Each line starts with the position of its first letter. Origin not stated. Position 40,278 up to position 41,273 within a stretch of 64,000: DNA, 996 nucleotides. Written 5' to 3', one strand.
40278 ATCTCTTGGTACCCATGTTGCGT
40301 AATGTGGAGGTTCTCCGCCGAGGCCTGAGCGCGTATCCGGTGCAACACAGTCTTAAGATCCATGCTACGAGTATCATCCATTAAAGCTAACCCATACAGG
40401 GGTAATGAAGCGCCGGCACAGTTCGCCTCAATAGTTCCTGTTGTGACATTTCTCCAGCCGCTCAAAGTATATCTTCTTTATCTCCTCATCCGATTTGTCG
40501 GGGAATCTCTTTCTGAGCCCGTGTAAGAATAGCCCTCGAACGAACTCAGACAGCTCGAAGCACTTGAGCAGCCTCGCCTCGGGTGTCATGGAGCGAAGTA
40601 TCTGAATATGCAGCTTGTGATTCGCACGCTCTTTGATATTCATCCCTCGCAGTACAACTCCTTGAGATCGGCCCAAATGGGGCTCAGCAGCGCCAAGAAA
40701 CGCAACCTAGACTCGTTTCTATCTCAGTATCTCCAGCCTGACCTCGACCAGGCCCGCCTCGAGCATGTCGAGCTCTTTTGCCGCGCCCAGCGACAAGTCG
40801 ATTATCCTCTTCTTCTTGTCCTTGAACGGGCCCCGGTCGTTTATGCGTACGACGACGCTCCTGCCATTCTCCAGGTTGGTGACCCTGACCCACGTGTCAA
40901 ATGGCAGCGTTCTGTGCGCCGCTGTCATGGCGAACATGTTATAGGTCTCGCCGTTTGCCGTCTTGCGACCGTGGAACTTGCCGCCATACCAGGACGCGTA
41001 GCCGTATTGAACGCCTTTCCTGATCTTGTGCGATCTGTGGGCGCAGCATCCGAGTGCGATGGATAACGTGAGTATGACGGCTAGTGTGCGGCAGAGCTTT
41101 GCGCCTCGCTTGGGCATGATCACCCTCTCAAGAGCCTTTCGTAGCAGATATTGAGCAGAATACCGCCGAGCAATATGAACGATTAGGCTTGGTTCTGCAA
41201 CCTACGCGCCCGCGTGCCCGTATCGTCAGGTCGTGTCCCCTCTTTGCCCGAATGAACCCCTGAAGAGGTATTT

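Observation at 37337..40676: Ten-gene minus-strand run of toxin-antitoxin modules with uncharacterised members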

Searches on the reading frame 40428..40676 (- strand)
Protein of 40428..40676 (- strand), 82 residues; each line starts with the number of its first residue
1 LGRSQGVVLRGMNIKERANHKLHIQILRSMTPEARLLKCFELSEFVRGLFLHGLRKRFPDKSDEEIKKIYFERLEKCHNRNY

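Call 3: search_protein_families(library=pfam, max_evalue=0.1, proteins=[window:40428-40676:-])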
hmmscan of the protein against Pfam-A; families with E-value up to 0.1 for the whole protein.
window:40428-40676:- (82 aa): 1 family
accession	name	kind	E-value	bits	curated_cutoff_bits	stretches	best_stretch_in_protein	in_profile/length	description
PF18993.5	Rv0078B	-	0.061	13.8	27.1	1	30-74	3-47/63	Rv0078B-related antitoxin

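Call 5: search_protein_families(library=ncbifam, max_evalue=0.1, proteins=[window:40428-40676:-])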
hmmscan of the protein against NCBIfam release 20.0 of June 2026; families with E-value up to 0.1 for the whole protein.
window:40428-40676:- (82 aa): 1 family
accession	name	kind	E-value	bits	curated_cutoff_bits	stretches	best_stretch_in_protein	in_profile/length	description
NF033562.2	BH0509_fam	subfamily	0.014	15.3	30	0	55-70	21-36/43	BH0509 family protein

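Call 6: search_protein_families(library=padloc, max_evalue=0.1, proteins=[window:40428-40676:-])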
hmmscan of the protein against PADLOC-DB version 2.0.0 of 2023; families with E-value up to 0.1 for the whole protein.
window:40428-40676:- (82 aa): 0 families

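Call 18: search_protein_families(library=pfam, max_evalue=0.1, proteins=[window:40428-40643:-])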
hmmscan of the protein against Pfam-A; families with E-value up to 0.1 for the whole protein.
window:40428-40643:- (71 aa): 1 family
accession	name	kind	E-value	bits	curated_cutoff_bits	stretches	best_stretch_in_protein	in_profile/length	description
PF18993.5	Rv0078B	-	0.043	14.3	27.1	1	19-63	3-47/63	Rv0078B-related antitoxin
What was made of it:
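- On MenA1 / Rv0078B-related antitoxin (PF18993): The window protein scores 13.8-14.3 bits against a cut-off of 27.1 (calls 3, 18).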

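Call 33: search_protein_representatives(protein=window:40428-40643:-)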
Query: 71 residues. Proteins with E-value up to 0.001 (for the whole library): 294; up to 1e-10: 91; up to 1e-30: 0. The best 150 are listed.
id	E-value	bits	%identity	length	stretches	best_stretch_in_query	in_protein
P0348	4.7e-23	96.4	65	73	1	1-71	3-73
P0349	7.0e-23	95.9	67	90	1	2-71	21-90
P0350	7.6e-22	92.6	62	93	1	1-71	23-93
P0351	3.9e-20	87.2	68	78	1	1-60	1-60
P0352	4.1e-19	84.0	57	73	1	2-71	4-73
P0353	1.5e-18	82.2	56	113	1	2-71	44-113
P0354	5.1e-18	80.5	56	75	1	2-71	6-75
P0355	5.9e-18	80.3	56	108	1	1-71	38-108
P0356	7.2e-18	80.1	59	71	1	1-70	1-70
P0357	1.3e-17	79.3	54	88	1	3-70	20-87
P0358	5.6e-17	77.2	57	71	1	7-71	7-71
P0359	9.4e-17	76.5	58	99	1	7-71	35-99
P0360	1.0e-16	76.4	50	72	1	2-71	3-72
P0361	1.2e-16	76.2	53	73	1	4-71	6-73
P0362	2.9e-16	75.0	60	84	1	1-67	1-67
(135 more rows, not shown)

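Call 36: search_protein_families(library=pfam, alignment_id=A3, max_evalue=0.01)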
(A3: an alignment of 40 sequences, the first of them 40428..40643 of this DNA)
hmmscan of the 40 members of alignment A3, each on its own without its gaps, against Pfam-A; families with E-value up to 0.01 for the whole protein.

A. member 1, window:40428-40643:- (71 aa): 0 families

B. families by the number of members that match (of 40 scanned): 1 family
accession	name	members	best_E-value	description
PF18993.5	Rv0078B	20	7.6e-08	Rv0078B-related antitoxin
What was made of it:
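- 40428..40643 (-): 71-aa MenA1 (Rv0078B)-like antitoxin gene, orphaned. The longest ORF extends to 40676. There are 294 cluster representatives (call 33), and 20 of 40 homologues hit PF18993 (call 36).
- On MenA1 / Rv0078B-related antitoxin (PF18993): 20 of 40 homologues match at E<=0.01, best 7.6e-8 (call 36).
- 71-aa family: 20 of 40 homologues hit PF18993 (call 36).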

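Call 40: find_related_loci(query=A5, collection=metagenome_contigs, flank=2500)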
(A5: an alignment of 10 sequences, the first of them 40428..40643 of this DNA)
Query A5 (71 aa) in metagenome_contigs; peptide patterns used: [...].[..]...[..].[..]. (x = any residue, [..] = any of these).
554 stretches matched a pattern; 514 encode a relative of the query (tblastn E <= 1e-3); the best 80 are kept; 80 distinct loci.
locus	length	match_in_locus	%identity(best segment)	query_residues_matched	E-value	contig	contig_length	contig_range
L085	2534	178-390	100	1-71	1e-44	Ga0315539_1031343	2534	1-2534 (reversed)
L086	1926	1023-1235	100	1-71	8e-45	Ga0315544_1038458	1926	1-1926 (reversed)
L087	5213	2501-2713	89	1-71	8e-40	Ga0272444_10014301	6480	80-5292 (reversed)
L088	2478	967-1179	85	1-71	2e-37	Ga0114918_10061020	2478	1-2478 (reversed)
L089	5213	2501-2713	76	1-71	1e-33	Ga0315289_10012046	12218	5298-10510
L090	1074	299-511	76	1-71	2e-34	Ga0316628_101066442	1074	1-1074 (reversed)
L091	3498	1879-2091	77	1-71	1e-33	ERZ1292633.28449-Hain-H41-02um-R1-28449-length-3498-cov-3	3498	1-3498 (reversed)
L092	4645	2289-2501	77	1-71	2e-33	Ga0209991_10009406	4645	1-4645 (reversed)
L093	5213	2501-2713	75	1-71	3e-33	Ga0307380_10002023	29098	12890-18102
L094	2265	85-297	75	1-71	4e-33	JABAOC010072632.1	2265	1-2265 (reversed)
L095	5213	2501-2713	76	1-71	4e-33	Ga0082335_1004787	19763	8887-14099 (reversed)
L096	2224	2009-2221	76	1-71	4e-33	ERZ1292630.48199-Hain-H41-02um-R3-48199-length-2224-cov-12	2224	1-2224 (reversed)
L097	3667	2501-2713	75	1-71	6e-33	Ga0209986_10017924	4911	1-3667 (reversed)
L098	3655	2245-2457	75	1-71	2e-32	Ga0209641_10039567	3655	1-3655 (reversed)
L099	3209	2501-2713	75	1-71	1e-32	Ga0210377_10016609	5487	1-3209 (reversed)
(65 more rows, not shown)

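Call 43: search_protein_families(library=pfam, max_evalue=0.1, proteins=[L087:2695-3261:+, L087:3305-3835:+])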
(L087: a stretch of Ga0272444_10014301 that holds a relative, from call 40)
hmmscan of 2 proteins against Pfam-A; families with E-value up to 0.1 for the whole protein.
L087:2695-3261:+ (188 aa): 3 families
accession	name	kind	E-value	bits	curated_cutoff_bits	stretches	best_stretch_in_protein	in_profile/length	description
PF10706.15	Aminoglyc_resit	-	0.00019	22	21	1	7-45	2-42/149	Aminoglycoside-2''-adenylyltransferase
PF19502.5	DUF6036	-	0.0079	16.5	23.6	1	11-134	14-105/164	Nucleotidyltransferase of unknown function (DUF6036)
PF01909.29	NTP_transf_2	-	0.023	15.5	21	1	11-64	8-60/93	Nucleotidyltransferase domain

L087:3305-3835:+ (176 aa): 21 families
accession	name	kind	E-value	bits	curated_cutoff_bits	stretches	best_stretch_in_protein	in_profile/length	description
PF13847.12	Methyltransf_31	-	1.5e-19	70.6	27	1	35-146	1-115/145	Methyltransferase domain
PF08241.18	Methyltransf_11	-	1.4e-16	61.4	21.2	1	42-140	1-95/95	Methyltransferase domain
PF13649.12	Methyltransf_25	-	2.9e-15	57.2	27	1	41-136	1-97/97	Methyltransferase domain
PF08242.18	Methyltransf_12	-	2.9e-11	44.4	30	1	42-138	1-98/98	Methyltransferase domain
PF13489.12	Methyltransf_23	-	1.4e-10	41.6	27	1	26-144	13-120/164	Methyltransferase domain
PF01209.24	Ubie_methyltran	-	1.7e-10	41.1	20.1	1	26-139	36-150/233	ubiE/COQ5 methyltransferase family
PF01135.25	PCMT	-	9.4e-08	32.5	20.3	1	29-138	65-169/210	Protein-L-isoaspartate(D-aspartate) O-methyltransferase (PCMT)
PF01728.25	FtsJ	-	6.2e-07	30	24.1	1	28-84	11-70/181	FtsJ-like methyltransferase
PF01269.23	Fibrillarin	-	1.4e-06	28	27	1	28-99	62-131/227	Fibrillarin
PF07021.18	MetW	-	4e-06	27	21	1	35-141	11-110/193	Methionine biosynthesis protein MetW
PF05175.20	MTS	-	5.6e-06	26.5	23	1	38-151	32-150/170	Methyltransferase small domain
PF01189.24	Methyltr_RsmB-F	-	1.4e-05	25.3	27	1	38-100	9-71/199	16S rRNA methyltransferase RsmB/F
PF02353.26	CMAS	-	2.8e-05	24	27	1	27-139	52-163/273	Mycolic acid cyclopropane synthetase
PF02475.24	TRM5-TYW2_MTfase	-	0.00063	20.2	28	1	36-150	35-143/164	TRM5/TYW2 methyltransferase domain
PF13578.12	Methyltransf_24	-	0.00085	20.6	26.3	1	60-142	23-104/105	Methyltransferase domain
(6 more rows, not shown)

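Call 49: search_protein_families(library=ncbifam, max_evalue=0.1, proteins=[L087:2695-3261:+, L087:3988-4191:+])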
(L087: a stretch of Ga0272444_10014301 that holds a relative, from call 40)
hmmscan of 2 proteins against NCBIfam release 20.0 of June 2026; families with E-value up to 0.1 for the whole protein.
L087:2695-3261:+ (188 aa): 0 families

L087:3988-4191:+ (67 aa): 0 families

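Call 65: search_solved_structures(query=A6, max_evalue=10, show_alignments=1)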
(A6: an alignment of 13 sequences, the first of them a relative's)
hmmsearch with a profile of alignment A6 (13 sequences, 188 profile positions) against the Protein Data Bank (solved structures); distinct sequences matched with E-value up to 10: 5.
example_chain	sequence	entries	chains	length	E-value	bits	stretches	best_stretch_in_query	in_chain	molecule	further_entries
8an4_A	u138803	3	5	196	3.2e-06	30.4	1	6-79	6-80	Bacterial toxin | Nucleotidyl transferase AbiEii/AbiGii toxin family protein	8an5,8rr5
4hx0_A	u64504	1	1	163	1.8e-05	28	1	6-60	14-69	Putative nucleotidyltransferase TM1012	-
2fcl_A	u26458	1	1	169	2e-05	27.8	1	6-60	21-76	hypothetical protein TM1012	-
2ewr_A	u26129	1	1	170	2e-05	27.8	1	6-60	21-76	hypothetical protein TM1012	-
5uvd_A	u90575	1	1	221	0.00059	23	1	9-61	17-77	Nucleotidyltransferase-like protein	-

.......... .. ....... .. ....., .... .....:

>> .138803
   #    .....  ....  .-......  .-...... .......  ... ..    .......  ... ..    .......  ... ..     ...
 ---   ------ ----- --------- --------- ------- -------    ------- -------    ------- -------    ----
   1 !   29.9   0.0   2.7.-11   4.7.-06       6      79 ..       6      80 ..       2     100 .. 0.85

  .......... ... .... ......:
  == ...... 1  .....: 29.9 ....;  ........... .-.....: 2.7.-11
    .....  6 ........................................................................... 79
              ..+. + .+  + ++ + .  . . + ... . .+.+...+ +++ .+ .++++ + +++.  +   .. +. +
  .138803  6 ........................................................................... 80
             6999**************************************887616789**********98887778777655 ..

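Call 66: search_solved_structures(query=A3, max_evalue=10, show_alignments=1)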
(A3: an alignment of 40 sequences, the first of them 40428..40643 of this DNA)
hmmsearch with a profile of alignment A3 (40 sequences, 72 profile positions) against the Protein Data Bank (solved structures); distinct sequences matched with E-value up to 10: 8.
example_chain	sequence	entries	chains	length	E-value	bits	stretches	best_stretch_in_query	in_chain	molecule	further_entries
8fje_A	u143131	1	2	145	0.009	19.2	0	32-72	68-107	E8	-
5uj7_A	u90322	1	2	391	0.033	17.4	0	4-24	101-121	Origin recognition complex subunit 1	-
7jpo_A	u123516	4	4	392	0.033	17.4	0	4-24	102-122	Origin recognition complex subunit 1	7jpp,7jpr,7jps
7ctf_A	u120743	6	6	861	0.4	13.9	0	4-24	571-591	Origin recognition complex subunit 1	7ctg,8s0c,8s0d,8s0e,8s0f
8rwv_A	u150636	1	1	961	0.46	13.7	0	4-24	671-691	Origin recognition complex subunit 1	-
5ujm_A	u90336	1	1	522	0.54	13.5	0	4-24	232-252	Origin recognition complex subunit 1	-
23sg_S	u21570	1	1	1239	0.99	12.7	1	37-69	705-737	gp10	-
3nr8_B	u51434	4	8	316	1.3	12.3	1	4-41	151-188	Phosphatidylinositol-3,4,5-trisphosphate 5-phosphatase 2 | Phosphatidylinositol 3,4,5-trisphosphate 5-phosphatase 2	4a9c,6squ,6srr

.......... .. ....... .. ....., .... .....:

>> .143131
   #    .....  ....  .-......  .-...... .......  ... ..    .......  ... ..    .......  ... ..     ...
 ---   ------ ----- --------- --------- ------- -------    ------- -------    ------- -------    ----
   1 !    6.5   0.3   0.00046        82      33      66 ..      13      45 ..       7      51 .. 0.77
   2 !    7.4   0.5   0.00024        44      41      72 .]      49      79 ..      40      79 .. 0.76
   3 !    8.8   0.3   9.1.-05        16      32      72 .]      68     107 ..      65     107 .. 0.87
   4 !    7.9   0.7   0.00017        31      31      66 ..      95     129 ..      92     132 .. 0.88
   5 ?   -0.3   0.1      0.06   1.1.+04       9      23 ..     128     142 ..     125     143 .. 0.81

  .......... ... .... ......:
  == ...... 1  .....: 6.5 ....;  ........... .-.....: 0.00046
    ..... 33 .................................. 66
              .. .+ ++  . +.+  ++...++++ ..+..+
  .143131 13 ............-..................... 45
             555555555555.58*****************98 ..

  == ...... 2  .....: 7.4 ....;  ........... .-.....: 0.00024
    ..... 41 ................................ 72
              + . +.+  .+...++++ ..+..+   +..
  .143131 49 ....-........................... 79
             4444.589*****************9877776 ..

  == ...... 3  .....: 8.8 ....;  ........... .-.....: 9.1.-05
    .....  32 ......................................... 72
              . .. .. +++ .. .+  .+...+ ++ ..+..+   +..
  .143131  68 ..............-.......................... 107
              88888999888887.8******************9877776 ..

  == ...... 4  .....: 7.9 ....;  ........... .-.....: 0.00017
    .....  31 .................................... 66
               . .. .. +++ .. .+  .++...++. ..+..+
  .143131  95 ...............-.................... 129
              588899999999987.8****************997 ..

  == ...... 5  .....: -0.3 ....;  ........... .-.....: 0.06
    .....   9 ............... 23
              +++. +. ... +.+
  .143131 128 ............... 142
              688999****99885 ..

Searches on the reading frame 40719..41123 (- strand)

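Call 8: search_protein_families(library=pfam, max_evalue=0.1, proteins=[window:40719-41123:-])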
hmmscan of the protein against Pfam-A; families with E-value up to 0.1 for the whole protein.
window:40719-41123:- (134 aa): 1 family
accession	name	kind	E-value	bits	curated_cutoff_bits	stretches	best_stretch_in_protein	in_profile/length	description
PF03330.24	DPBB_1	-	2.3e-26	92.3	28.8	1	40-129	3-82/83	Lytic transglycolase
